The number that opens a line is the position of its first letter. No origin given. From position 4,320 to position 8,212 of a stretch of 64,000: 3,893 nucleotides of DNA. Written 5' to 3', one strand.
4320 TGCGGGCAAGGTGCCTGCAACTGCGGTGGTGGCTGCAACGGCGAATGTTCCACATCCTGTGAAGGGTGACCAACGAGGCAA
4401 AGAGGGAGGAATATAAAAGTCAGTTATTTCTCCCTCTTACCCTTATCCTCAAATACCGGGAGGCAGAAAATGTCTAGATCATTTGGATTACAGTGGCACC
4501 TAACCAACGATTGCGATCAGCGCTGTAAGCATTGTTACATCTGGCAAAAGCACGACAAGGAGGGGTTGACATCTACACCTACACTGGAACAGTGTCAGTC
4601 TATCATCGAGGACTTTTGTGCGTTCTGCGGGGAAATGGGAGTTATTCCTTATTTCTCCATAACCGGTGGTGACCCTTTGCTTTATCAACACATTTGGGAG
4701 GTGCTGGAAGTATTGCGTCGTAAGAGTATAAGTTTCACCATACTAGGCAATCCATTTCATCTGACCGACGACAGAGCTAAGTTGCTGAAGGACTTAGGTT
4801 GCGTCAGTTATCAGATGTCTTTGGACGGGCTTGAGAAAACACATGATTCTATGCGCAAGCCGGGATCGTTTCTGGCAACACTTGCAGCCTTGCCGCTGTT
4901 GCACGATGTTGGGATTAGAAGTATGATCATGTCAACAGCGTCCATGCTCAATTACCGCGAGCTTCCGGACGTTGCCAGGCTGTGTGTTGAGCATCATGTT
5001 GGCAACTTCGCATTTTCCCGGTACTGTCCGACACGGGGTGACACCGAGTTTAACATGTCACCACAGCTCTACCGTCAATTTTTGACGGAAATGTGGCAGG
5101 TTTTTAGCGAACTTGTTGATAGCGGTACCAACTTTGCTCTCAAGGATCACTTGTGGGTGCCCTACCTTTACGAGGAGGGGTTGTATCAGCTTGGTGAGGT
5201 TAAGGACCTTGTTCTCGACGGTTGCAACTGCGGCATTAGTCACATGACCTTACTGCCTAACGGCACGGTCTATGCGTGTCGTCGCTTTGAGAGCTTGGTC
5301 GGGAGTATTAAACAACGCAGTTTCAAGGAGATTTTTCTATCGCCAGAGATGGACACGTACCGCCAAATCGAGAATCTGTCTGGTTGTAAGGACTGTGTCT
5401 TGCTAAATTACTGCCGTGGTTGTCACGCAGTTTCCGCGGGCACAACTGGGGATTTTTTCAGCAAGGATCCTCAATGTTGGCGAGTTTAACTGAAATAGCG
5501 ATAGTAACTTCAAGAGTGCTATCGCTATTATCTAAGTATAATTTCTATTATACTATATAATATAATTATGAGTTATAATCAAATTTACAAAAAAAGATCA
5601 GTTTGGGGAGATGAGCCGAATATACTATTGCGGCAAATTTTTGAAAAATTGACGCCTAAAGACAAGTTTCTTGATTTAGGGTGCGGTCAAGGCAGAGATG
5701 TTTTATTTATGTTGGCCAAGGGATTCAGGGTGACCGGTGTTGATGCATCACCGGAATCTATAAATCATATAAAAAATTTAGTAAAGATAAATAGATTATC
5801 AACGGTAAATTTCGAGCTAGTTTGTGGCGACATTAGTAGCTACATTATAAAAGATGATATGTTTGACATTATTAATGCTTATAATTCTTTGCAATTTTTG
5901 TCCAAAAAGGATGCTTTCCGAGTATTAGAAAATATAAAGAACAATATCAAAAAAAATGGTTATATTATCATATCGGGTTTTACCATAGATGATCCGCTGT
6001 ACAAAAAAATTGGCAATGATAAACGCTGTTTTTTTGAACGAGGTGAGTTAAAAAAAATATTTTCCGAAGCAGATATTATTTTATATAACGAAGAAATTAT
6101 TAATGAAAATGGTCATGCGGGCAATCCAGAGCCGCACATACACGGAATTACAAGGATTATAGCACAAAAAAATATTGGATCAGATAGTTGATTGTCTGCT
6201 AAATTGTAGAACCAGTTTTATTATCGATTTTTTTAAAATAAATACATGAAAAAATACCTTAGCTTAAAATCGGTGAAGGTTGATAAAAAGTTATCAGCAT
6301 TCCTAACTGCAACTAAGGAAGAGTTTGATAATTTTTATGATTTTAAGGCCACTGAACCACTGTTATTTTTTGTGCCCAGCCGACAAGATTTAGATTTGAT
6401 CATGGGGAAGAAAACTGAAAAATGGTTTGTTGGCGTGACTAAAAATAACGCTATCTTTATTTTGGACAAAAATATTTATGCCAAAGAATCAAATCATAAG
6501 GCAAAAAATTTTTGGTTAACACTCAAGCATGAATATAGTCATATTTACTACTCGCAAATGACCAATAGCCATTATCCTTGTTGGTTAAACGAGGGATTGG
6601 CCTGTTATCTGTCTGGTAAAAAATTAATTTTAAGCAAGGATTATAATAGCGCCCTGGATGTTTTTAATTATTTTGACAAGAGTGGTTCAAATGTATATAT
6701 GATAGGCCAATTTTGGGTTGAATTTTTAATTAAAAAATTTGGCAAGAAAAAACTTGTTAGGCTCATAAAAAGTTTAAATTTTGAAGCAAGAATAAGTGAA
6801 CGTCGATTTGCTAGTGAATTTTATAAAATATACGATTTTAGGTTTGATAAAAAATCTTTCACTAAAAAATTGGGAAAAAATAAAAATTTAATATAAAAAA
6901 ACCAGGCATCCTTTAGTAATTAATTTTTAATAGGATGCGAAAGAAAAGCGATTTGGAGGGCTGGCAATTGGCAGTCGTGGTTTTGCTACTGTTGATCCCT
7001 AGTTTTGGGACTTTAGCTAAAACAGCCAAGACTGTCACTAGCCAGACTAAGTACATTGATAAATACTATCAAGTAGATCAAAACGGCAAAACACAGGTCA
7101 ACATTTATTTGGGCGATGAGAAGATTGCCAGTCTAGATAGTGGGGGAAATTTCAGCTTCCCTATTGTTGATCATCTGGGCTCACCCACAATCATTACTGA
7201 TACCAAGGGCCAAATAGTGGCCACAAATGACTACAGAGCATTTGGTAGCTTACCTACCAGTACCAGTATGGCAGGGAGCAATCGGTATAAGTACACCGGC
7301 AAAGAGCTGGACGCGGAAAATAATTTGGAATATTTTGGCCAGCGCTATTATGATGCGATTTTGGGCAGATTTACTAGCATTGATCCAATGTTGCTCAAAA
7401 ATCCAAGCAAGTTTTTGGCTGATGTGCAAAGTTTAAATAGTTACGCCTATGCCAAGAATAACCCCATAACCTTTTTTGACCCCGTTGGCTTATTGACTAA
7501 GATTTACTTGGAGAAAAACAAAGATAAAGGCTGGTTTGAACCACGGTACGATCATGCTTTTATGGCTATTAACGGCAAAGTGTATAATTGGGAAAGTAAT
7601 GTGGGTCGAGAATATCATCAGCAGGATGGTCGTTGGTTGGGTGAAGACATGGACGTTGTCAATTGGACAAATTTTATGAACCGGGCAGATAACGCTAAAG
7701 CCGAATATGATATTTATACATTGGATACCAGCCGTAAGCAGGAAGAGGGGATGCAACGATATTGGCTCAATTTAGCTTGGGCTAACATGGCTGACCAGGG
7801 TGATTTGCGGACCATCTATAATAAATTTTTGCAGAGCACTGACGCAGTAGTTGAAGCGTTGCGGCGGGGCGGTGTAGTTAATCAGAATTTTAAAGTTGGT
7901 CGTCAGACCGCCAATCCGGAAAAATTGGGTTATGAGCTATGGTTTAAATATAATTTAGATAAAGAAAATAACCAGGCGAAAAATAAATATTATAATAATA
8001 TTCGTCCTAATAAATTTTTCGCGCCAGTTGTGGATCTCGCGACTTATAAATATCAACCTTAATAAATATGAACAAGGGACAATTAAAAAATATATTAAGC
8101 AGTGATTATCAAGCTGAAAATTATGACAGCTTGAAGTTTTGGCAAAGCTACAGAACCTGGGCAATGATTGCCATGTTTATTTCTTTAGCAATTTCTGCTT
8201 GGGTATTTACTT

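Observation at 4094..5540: Horizontally acquired RiPP-like pair: Cys-rich precursor peptide plus radical-SAM/SPASM enzyme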

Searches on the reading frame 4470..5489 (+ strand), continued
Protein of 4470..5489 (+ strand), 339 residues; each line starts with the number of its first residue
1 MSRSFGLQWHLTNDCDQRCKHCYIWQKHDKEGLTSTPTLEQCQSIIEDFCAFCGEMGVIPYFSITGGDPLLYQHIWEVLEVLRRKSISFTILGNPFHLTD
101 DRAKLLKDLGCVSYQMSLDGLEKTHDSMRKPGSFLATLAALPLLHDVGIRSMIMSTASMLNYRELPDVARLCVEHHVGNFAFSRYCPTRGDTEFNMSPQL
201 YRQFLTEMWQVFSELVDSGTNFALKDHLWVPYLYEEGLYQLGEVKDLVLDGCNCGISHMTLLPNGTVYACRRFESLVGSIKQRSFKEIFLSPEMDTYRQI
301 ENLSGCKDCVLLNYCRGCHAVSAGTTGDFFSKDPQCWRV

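Call 42: find_encoding_contigs(protein=P0016, flank=6000, max_places=1)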
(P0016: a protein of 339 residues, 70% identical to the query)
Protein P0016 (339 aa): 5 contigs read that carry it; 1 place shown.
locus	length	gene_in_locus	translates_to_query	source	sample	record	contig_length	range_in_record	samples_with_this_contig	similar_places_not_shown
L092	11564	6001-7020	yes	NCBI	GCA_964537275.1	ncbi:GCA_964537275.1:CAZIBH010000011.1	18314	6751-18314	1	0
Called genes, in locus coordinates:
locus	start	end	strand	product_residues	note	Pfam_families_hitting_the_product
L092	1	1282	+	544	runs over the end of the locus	PF05496:RuvB_N (faint), PF13177:DNA_pol3_delta2, PF13401:AAA_22 (weak), PF00004:AAA, PF22608:DNAX_ATPase_lid, PF12169:DNA_pol3_gamma3, PF20964:DnaX_C (weak)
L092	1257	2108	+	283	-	PF01734:Patatin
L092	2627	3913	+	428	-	-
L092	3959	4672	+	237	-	-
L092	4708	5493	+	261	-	PF02810:SEC-C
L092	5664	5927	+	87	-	-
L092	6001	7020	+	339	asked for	PF04055:Radical_SAM, PF13186:SPASM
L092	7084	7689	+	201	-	PF13489:Methyltransf_23 (weak), PF03848:TehB, PF05891:Methyltransf_PK, PF13847:Methyltransf_31 (weak), PF08241:Methyltransf_11, PF08242:Methyltransf_12 (weak), PF13649:Methyltransf_25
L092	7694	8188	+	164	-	PF20603:Bact_hydrolase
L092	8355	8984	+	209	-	-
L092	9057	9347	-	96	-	PF14213:DUF4325 (weak)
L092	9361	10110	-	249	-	PF00376:MerR, PF12728:HTH_17, PF13411:MerR_1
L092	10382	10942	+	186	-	PF01725:Ham1p_like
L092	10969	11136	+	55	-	-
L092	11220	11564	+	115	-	?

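Call 43: find_encoding_contigs(protein=P0020, flank=6000, max_places=1)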
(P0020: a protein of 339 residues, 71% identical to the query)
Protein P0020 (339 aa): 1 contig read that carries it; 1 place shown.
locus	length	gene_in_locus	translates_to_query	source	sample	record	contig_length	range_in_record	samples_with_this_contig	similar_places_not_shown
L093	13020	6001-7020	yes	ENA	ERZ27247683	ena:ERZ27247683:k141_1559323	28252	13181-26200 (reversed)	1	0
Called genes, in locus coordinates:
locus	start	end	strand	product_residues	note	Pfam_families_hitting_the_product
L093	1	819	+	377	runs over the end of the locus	PF00226:DnaJ, PF01556:DnaJ_C, PF00684:DnaJ_CXXCXGXG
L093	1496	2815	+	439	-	PF04055:Radical_SAM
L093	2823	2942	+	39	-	-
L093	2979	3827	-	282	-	PF16286:DUF4932 (faint)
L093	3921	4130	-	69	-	-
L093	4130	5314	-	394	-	PF07690:MFS_1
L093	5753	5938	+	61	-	-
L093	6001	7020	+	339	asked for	PF04055:Radical_SAM, PF13186:SPASM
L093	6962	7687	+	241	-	PF02353:CMAS (weak), PF05724:TPMT, PF13489:Methyltransf_23, PF03848:TehB, PF13649:Methyltransf_25, PF13847:Methyltransf_31, PF08241:Methyltransf_11, PF08242:Methyltransf_12, +1 more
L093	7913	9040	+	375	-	PF00278:Orn_DAP_Arg_deC, PF02784:Orn_Arg_deC_N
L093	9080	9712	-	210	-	-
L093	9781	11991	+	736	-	PF16927:HisKA_7TM, PF13185:GAF_2 (weak), PF00512:HisKA, PF02518:HATPase_c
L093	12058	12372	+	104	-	-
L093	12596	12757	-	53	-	-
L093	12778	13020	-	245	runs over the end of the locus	-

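Call 44: find_encoding_contigs(protein=P0102, flank=6000, max_places=1)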
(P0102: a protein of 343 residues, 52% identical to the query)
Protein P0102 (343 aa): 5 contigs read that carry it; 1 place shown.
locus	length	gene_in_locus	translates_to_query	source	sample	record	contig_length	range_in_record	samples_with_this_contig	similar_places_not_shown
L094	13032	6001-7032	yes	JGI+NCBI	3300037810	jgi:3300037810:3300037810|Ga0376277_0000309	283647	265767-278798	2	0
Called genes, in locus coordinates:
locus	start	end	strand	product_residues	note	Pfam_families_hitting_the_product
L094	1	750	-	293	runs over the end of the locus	-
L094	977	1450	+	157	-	-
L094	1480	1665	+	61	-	-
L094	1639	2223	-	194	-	PF12917:YfbR-like, PF13023:HD_3, PF01966:HD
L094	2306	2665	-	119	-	-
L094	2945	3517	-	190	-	-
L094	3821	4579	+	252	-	-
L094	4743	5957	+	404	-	-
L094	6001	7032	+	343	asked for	PF04055:Radical_SAM, PF13186:SPASM (weak)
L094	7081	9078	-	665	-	PF01074:Glyco_hydro_38N, PF03065:Glyco_hydro_57, PF09094:AmyA-A_glucT_m, PF09095:AmyA-gluTrfs_C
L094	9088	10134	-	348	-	PF18933:PsbP_2 (weak), PF13180:PDZ_2, PF00595:PDZ (weak), PF17820:PDZ_6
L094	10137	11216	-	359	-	PF13439:Glyco_transf_4, PF13579:Glyco_trans_4_4, PF00534:Glycos_transf_1, PF13692:Glyco_trans_1_4, PF13524:Glyco_trans_1_2 (weak)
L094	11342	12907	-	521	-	-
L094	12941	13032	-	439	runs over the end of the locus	PF00963:Cohesin, PF16656:Pur_ac_phosph_N (faint), PF00041:fn3 (weak), PF00404:Dockerin_1 (weak)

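Call 55: predict_structure(alignment_id=A2)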
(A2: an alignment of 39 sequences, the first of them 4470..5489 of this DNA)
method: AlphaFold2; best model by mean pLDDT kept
length: 339 residues; sequences in the alignment: 39
mean_pLDDT: 90.2   pTM: 0.90
mean pLDDT of the five models: 90.2, 90.2, 90.2, 88.9, 88.0
residues with pLDDT >= 90: 227; 70-90: 88; 50-70: 21; < 50: 3
segments of 3 or more residues with pLDDT < 50: none
pLDDT, mean of each block of 10 residues (from residue 1): 83 82 59 78 98 94 92 97 97 95 98 97 95 97 98 96 98 98 84 92 98 98 93 95 79 71 87 81 95 88 87 86 88 91
secondary structure, 60 per line:
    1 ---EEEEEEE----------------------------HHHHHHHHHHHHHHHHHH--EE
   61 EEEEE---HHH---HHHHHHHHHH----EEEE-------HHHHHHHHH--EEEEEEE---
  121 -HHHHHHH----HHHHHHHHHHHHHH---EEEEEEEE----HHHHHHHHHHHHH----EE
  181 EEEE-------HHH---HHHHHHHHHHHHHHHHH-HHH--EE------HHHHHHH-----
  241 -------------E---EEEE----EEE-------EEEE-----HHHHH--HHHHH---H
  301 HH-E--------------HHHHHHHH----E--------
elements in order: E4-10 H39-56 E59-65 H75-84 E89-92 H100-108 E111-117 H122-128 H133-146 E150-157 H162-174 E179-184 H198-214 H229-235 E258-261 E266-268 E276-279 H285-289 H292-296 H319-326

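Call 57: fold_search(model_id=the predicted structure, library=pdb)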
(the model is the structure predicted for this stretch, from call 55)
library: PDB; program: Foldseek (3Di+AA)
matches with E <= 10: 1722; with E <= 0.001: 155
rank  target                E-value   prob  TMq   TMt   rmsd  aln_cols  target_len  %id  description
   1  4k37_A                2.8e-15  1.00  0.76  0.71   4.6       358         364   18  Native anSMEcpe with bound AdoMet (released 2013-05-08)
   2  5v1s_A                4.3e-15  1.00  0.77  0.63   4.2       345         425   18  Crystal structure of Streptococcus suis SuiB bound to S-adenosylmethionine (released 2017-08-30)
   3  4k37_B                7.2e-15  1.00  0.74  0.69   5.0       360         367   17  Native anSMEcpe with bound AdoMet (released 2013-05-08)
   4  5v1q_B                9.6e-15  1.00  0.77  0.61   4.3       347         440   18  Crystal structure of Streptococcus suis SuiB (released 2017-08-30)
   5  4k38_A                1.1e-14  1.00  0.75  0.70   4.7       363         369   17  Native anSMEcpe with bound AdoMet and Kp18Cys peptide (released 2013-05-08)
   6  4k36_A                1.7e-14  1.00  0.76  0.68   4.8       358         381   17  His6 tagged anSMEcpe with bound AdoMet (released 2013-05-08)
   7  5v1q_A                2.0e-14  1.00  0.76  0.62   4.5       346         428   18  Crystal structure of Streptococcus suis SuiB (released 2017-08-30)
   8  8vpo                  2.7e-14  1.00  0.71  0.55   5.1       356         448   18  X-Ray Crystal Structure of TigE from Paramaledivibacter caminithermalis (released 2024-02-07)
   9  4k39_A                6.1e-14  1.00  0.74  0.70   4.7       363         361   17  Native anSMEcpe with bound AdoMet and Cp18Cys peptide (released 2013-05-08)
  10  5v1t_A                6.8e-14  1.00  0.77  0.61   4.3       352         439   18  Crystal structure of Streptococcus suis SuiB bound to precursor peptide SuiA (released 2017-08-30)
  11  9gmc_A                7.2e-14  1.00  0.76  0.69   4.8       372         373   19  Crystal structure of the complex formed between the radical SAM protein ChlB and the R3A mutant of ChlA (released 2025-06-25)
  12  6efn                  7.6e-14  1.00  0.66  0.59   5.2       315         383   20  Structure of a RiPP maturase, SkfB (released 2018-10-24)
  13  9gmc_C                7.6e-14  1.00  0.76  0.70   4.8       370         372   20  Crystal structure of the complex formed between the radical SAM protein ChlB and the R3A mutant of ChlA (released 2025-06-25)
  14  9gm3_A                9.1e-14  1.00  0.75  0.69   4.8       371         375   19  Crystal structure of the complex formed between the radical SAM protein ChlB and the leader region of its precursor su (released 2025-06-25)
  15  5v1s_B                1.0e-13  1.00  0.75  0.61   4.2       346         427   18  Crystal structure of Streptococcus suis SuiB bound to S-adenosylmethionine (released 2017-08-30)
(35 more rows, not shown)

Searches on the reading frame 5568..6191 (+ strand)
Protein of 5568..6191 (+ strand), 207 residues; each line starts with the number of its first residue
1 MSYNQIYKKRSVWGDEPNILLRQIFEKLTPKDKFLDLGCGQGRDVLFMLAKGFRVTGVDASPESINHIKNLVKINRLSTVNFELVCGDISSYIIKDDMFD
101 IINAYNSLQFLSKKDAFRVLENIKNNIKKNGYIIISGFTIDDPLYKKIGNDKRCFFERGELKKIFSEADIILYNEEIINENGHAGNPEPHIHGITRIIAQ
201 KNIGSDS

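Call 4: search_protein_families(library=pfam, proteins=[window:5568-6191:+], max_evalue=0.01)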
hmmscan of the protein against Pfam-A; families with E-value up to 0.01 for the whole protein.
window:5568-6191:+ (207 aa): 15 families
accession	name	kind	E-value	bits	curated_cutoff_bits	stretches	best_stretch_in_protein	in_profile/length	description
PF03848.20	TehB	-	3.8e-18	66.1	20.4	1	32-177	32-172/193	Tellurite resistance protein TehB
PF13847.12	Methyltransf_31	-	9.1e-17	61.5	27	1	30-168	3-144/145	Methyltransferase domain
PF13649.12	Methyltransf_25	-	1.6e-16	61.2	27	1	35-131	2-97/97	Methyltransferase domain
PF08241.18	Methyltransf_11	-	4.3e-15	56.6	21.2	1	35-135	1-95/95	Methyltransferase domain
PF08242.18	Methyltransf_12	-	1.2e-13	52.1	30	1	35-133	1-98/98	Methyltransferase domain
PF13489.12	Methyltransf_23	-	1.3e-12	48.2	27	1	21-170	13-150/164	Methyltransferase domain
PF05724.17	TPMT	-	3.4e-05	24.1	26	1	18-129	23-147/218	Thiopurine S-methyltransferase (TPMT)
PF06325.19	PrmA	-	0.00024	21.1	22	1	27-138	158-261/296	Ribosomal protein L11 methyltransferase (PrmA)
PF02353.26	CMAS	-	0.00029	20.7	27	1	27-143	59-172/273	Mycolic acid cyclopropane synthetase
PF05175.20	MTS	-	0.00053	20.1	23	1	19-102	22-102/170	Methyltransferase small domain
PF08123.19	DOT1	-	0.0016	18.5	23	0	11-50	21-62/205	Histone methylation protein DOT1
PF03291.22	mRNA_G-N7_MeTrfase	-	0.0025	17.4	26.6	1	31-134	62-179/315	mRNA (guanine-N(7))-methyltransferase domain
PF01739.24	CheR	-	0.0027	17.6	27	0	96-135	134-173/195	CheR methyltransferase, SAM binding domain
PF01209.24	Ubie_methyltran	-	0.0029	17.4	20.1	1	29-135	47-151/233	ubiE/COQ5 methyltransferase family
PF07021.18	MetW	-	0.0056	16.8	21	1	22-68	5-52/193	Methionine biosynthesis protein MetW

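Call 5: search_protein_families(library=ncbifam, proteins=[window:5568-6191:+], max_evalue=0.01)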
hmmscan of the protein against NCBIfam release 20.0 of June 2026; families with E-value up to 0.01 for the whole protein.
window:5568-6191:+ (207 aa): 43 families (the best 25 are shown)
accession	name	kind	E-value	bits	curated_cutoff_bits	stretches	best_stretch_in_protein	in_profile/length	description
NF008992.0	PRK12335.1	equivalog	5.5e-23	81.5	303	1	29-177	121-263/289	SAM-dependent methyltransferase TehB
NF008405.0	PRK11207.1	equivalog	3.9e-19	68.9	218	1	32-179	32-174/198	tellurite resistance methyltransferase TehB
TIGR00477.1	tehB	equivalog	2.7e-16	59.6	219.5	1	32-177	75-214/238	tellurite resistance methyltransferase TehB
NF041820.1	daptide_MTase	equivalog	4.7e-12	45.9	175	1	31-140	37-147/243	daptide-type RiPP biosynthesis methyltransferase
NF043040.1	corrin_prot_MT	hypoth_equivalog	9e-12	44.9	180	1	22-137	32-149/216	corrinoid protein-associated methyltransferase CpaM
NF045667.1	MTase_DVU1556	equivalog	7.5e-11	41.9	155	1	27-144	19-128/213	DVU_1556 family methyltransferase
TIGR02072.1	BioC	equivalog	4.1e-10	39.9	184.95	1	21-139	23-136/244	malonyl-ACP O-methyltransferase BioC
NF045649.1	2X_seleno_MduS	exception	1.4e-09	37.4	380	1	4-136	12-148/338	methyltransferase domain-containing selenoprotein MduS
TIGR01983.1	UbiG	equivalog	2.9e-09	36.6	102.95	1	31-137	50-153/228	bifunctional 2-polyprenyl-6-hydroxyphenol methylase/3-demethylubiquinol 3-O-methyltransferase UbiG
NF047649.1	MTase_UXPK_star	exception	5.7e-09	35.4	460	1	27-137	74-183/283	methyltransferase/UXPK-star double selenoprotein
TIGR02021.1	BchM-ChlM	equivalog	1.5e-08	34.4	158.9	1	29-149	53-169/218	magnesium protoporphyrin IX methyltransferase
NF008823.0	PRK11873.1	subfamily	2e-08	34.1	263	1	25-154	72-200/272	arsenite methyltransferase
NF041536.1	ArsM_DUF2284_UU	exception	3.6e-08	32.2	575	1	29-148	75-193/459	arsenite methyltransferase/DUF2284 domain selenoprotein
NF011529.0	PRK14968.1-3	equivalog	2.8e-07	30.2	162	1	21-102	27-102/198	putative methyltransferase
TIGR00740.1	TIGR00740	equivalog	1.2e-06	28.3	193.3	1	25-137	47-161/239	carboxy-S-adenosyl-L-methionine synthase CmoA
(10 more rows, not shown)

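Call 47: search_solved_structures(query=window:5568-6191:+, max_evalue=0.001)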
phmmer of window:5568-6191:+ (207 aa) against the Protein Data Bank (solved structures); distinct sequences matched with E-value up to 0.001: 32.
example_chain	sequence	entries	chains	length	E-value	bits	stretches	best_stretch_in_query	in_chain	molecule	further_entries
2i6g_A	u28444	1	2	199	3.6e-12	49.7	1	28-177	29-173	Putative methyltransferase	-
4dq0_A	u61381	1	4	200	1.1e-11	48.1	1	27-177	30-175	Tellurite resistance protein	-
2xva_A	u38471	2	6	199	3.1e-11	46.6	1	27-177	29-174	TELLURITE RESISTANCE PROTEIN TEHB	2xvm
3m70_A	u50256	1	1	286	5e-10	42.7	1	28-177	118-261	Tellurite resistance protein tehB homolog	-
3l8d_A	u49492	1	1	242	6.2e-09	39.1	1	10-136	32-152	Methyltransferase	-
5wp5_A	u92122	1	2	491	3e-08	36.9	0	28-135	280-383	Phosphomethylethanolamine N-methyltransferase 2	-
5wp4_A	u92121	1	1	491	3.2e-08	36.8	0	27-138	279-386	Phosphoethanolamine N-methyltransferase 1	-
6mro_A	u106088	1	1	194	6.7e-08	35.8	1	2-179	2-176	methyl transferase from Methanosarcina acetivorans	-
1ve3_A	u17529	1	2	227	3e-07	33.6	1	26-135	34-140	hypothetical protein PH0226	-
8gdu_A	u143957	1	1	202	6.5e-07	32.5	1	3-181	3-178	Methyltransferase domain-containing protein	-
2kw5_A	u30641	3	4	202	8.4e-07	32.2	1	9-146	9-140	Slr1183 protein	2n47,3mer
3sm3_A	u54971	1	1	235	1.1e-06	31.8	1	26-138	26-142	SAM-dependent methyltransferases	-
2p8j_A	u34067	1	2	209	1.5e-06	31.4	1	37-162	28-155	S-adenosylmethionine-dependent methyltransferase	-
1wzn_A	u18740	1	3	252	5.8e-06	29.4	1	3-136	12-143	SAM-dependent methyltransferase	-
3cgg_A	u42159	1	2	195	1.4e-05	28.1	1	24-136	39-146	SAM-dependent methyltransferase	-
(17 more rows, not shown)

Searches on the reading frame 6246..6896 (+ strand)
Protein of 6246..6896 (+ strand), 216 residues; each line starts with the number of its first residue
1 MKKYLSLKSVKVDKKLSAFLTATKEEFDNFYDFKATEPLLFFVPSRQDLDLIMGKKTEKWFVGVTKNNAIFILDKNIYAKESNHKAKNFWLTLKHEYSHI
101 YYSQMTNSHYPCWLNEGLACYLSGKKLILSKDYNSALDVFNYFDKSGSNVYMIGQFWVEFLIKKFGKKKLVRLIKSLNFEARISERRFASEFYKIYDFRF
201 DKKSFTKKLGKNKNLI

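Call 4: search_protein_families(library=pfam, proteins=[window:6246-6896:+], max_evalue=0.01)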
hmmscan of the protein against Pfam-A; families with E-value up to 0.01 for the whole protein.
window:6246-6896:+ (216 aa): 1 family
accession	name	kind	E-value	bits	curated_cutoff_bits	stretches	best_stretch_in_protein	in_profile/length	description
PF13485.12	Peptidase_MA_2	-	7.8e-07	29.5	32.4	1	92-178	69-171/201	Peptidase MA superfamily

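Call 5: search_protein_families(library=ncbifam, proteins=[window:6246-6896:+], max_evalue=0.01)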
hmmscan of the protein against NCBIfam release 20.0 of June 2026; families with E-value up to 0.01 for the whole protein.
window:6246-6896:+ (216 aa): 1 family
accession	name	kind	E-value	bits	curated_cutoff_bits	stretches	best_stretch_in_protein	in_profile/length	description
NF001208.0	PRK00174.1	subfamily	0.0032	15.8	657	1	13-107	26-118/649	acetate--CoA ligase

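Call 48: search_solved_structures(query=window:6246-6896:+, max_evalue=1)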
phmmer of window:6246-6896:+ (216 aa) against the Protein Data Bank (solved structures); distinct sequences matched with E-value up to 1: 0.

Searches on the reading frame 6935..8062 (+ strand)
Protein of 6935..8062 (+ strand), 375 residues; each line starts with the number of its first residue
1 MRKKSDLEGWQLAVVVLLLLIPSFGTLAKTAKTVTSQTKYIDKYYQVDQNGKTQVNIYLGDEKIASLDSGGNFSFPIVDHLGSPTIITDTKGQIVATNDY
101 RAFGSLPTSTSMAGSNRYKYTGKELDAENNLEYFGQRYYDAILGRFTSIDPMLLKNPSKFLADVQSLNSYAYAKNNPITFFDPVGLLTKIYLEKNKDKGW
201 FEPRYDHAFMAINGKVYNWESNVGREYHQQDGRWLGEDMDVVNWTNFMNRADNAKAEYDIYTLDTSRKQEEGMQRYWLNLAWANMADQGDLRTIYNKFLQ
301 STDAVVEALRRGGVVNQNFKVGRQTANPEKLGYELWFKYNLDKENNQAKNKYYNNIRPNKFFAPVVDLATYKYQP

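Call 4: search_protein_families(library=pfam, proteins=[window:6935-8062:+], max_evalue=0.01)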
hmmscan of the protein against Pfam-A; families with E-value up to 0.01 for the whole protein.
window:6935-8062:+ (375 aa): 2 families
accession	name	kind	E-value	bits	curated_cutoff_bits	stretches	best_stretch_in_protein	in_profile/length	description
PF25023.1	TEN_YD-shell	-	0.00025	19.7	50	1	67-179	784-892/909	Teneurin YD-shell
PF03527.20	RHS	-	0.0012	19.1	27.9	0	79-105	7-33/38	RHS protein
